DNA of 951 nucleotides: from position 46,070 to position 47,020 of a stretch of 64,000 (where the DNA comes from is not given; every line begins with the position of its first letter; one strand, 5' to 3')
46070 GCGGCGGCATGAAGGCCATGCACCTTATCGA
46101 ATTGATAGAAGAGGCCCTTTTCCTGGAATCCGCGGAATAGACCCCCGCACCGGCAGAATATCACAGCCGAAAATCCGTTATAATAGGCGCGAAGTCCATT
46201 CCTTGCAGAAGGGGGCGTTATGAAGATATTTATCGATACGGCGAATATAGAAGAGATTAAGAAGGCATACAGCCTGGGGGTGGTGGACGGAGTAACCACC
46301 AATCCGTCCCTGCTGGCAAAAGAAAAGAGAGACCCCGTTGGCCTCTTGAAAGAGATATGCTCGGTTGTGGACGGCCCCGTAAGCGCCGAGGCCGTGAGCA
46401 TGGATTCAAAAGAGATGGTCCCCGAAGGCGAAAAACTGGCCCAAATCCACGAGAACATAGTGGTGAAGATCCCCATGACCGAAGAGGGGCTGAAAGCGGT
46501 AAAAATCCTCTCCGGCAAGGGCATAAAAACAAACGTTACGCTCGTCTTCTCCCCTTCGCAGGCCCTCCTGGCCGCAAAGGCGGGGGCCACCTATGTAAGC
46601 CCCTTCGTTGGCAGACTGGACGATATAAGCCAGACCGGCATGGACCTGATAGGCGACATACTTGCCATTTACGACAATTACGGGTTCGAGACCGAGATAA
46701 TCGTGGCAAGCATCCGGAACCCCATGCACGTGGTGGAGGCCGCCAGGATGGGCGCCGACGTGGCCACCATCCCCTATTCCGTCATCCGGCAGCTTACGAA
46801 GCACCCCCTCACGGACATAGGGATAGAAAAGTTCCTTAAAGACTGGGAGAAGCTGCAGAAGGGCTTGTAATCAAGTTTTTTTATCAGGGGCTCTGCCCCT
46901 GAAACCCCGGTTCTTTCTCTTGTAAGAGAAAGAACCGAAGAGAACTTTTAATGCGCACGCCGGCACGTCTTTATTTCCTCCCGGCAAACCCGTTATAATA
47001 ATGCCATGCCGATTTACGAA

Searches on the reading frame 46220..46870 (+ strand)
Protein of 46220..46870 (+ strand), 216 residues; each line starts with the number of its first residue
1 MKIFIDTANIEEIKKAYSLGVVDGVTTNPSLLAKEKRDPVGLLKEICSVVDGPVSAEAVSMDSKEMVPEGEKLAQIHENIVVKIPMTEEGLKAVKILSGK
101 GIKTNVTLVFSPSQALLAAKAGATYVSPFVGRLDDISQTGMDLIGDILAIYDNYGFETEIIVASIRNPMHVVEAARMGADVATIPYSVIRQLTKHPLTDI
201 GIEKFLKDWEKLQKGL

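Call 15: search_protein_families(library=ncbifam, proteins=[window:46220-46870:+], max_evalue=1e-20)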
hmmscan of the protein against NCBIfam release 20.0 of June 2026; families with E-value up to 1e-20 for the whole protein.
window:46220-46870:+ (216 aa): 6 families
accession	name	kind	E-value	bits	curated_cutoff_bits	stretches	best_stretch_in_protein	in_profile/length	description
TIGR00875.1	fsa_talC_mipB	equivalog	4.7e-100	333.4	245.95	1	1-211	1-211/213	fructose-6-phosphate aldolase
NF009296.0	PRK12653.1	subfamily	1.2e-46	159.3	306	1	1-211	1-213/220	fructose-6-phosphate aldolase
NF009299.0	PRK12656.1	equivalog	1.7e-31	109.5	214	1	1-213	1-217/222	fructose-6-phosphate aldolase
TIGR02134.1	transald_staph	equivalog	3.5e-27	95.6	281.95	1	2-194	7-208/236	transaldolase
TIGR00874.1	talAB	equivalog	1.4e-24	87.1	396.2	1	41-195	78-253/317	transaldolase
NF008965.0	PRK12309.1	equivalog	8.8e-21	74.4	550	0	57-194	110-258/392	transaldolase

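Call 18: find_encoding_contigs(protein=window:46220-46870:+, flank=2000, max_places=4)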
Protein window:46220-46870:+ (216 aa): 3 contigs read that carry it; 3 places shown.
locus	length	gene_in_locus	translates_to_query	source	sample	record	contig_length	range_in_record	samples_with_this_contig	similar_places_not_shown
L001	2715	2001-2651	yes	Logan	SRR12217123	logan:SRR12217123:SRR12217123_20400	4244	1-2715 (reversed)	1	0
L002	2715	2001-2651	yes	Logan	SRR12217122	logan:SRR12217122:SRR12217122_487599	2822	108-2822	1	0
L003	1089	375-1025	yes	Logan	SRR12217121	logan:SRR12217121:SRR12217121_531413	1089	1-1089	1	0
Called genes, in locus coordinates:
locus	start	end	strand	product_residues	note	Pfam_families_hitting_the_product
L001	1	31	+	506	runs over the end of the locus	PF10150:RNase_E_G, PF20833:RNase_E_G_Thio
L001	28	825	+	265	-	-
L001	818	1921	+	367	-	PF12838:Fer4_7 (weak), PF13183:Fer4_8, PF13237:Fer4_10 (faint), PF13534:Fer4_17, PF02754:CCG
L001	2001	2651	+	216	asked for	PF00923:TAL_FSA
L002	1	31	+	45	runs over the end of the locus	?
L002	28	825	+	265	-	-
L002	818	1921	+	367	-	PF12838:Fer4_7 (weak), PF13183:Fer4_8, PF13237:Fer4_10 (faint), PF13534:Fer4_17, PF02754:CCG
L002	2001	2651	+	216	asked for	PF00923:TAL_FSA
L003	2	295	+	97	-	?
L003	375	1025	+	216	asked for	PF00923:TAL_FSA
